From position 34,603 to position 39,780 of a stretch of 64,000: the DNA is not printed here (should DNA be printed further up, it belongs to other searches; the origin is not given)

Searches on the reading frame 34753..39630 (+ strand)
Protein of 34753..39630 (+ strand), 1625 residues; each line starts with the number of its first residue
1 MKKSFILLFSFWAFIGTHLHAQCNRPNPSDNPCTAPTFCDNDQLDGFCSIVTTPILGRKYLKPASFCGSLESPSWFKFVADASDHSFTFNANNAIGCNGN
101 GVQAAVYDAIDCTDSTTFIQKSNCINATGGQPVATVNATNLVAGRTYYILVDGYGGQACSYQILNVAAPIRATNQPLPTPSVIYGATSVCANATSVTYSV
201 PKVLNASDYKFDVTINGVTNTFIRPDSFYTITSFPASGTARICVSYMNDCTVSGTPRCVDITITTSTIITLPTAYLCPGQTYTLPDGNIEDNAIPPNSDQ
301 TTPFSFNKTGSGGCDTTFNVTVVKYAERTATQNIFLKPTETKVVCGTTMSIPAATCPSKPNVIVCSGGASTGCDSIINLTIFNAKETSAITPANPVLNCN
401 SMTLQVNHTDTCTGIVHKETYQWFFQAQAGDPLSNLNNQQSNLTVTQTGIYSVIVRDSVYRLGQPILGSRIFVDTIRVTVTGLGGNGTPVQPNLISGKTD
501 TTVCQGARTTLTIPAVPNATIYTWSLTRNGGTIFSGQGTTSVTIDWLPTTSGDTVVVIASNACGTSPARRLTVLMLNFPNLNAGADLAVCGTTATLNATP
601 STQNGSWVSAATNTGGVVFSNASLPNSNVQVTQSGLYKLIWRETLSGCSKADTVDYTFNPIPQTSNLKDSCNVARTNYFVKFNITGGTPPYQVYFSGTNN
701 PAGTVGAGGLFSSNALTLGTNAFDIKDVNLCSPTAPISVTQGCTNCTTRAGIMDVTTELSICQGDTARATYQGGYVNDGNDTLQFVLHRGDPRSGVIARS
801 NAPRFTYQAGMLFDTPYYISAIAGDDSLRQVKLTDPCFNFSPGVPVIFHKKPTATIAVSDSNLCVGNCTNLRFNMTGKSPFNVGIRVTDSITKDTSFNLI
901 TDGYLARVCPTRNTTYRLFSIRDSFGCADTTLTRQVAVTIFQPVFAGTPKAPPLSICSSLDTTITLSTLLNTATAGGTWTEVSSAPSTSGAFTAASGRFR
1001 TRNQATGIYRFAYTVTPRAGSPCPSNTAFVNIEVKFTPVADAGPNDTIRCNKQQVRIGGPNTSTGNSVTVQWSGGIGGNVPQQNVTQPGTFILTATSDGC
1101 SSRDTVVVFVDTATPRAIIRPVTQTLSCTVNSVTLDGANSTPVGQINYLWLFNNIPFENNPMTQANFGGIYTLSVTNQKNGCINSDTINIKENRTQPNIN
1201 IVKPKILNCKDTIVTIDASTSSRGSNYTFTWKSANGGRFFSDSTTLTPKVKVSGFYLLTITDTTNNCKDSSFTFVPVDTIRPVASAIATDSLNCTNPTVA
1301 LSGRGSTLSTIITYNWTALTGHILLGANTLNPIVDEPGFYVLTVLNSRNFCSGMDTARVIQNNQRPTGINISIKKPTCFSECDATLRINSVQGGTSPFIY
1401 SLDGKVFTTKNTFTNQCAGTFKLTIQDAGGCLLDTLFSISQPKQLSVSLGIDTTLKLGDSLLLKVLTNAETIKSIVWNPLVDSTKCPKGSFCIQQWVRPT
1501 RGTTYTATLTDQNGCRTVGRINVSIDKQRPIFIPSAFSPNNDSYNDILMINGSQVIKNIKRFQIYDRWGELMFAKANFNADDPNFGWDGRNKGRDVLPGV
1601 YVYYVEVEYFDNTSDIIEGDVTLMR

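Call 89: search_protein_families(library=pfam, proteins=[window:34753-39630:+], max_evalue=0.00001)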
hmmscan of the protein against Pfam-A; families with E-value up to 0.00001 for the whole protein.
window:34753-39630:+ (1625 aa): 2 families
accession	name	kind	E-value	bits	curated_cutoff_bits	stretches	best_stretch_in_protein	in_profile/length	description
PF19408.5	PKD_6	-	1.5e-22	80.2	25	1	489-573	2-82/82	PKD-like domain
PF13585.12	CHU_C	-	6.1e-14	52.3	27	1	1532-1607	2-72/86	CHU_C Type IX secretion signal domain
